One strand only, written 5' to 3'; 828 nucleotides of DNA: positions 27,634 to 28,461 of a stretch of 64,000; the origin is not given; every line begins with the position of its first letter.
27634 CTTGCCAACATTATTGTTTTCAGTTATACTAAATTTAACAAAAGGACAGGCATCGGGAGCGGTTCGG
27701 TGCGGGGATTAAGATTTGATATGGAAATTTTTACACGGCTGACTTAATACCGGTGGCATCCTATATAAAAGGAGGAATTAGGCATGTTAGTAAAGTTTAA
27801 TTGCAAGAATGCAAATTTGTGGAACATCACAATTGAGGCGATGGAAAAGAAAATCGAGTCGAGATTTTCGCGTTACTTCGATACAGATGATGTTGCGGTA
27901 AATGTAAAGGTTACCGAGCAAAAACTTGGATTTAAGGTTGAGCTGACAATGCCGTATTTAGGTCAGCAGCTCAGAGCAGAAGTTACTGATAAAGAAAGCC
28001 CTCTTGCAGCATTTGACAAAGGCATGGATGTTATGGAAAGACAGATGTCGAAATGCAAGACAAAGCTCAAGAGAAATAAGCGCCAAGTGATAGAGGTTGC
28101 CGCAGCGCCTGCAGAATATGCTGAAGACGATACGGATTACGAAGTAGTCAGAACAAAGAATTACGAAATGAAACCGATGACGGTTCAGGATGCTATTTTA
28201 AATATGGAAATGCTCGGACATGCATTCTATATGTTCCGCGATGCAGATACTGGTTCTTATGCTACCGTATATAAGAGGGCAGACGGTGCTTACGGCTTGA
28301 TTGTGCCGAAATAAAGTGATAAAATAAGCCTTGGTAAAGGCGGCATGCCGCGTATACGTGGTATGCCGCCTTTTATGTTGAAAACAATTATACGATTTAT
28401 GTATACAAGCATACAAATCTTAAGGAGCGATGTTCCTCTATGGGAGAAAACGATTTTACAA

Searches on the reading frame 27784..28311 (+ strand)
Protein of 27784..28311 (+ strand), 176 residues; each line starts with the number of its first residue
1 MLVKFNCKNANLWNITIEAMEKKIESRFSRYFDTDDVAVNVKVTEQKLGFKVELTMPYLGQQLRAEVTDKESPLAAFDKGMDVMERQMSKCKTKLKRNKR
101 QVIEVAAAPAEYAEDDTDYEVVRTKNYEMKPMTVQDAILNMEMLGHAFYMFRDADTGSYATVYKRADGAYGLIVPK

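Call 12: search_protein_families(library=pfam, proteins=[window:27784-28311:+], max_evalue=0.001)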
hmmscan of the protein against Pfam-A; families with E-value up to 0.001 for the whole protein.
window:27784-28311:+ (176 aa): 2 families
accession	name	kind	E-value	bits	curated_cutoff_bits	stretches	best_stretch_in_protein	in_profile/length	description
PF16321.10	Ribosom_S30AE_C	-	1.5e-24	85.8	25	1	118-172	3-57/57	Sigma 54 modulation/S30EA ribosomal protein C terminus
PF02482.25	Ribosomal_S30AE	-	3e-11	44.4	23.7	1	5-96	3-88/88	Sigma 54 modulation protein / S30EA ribosomal protein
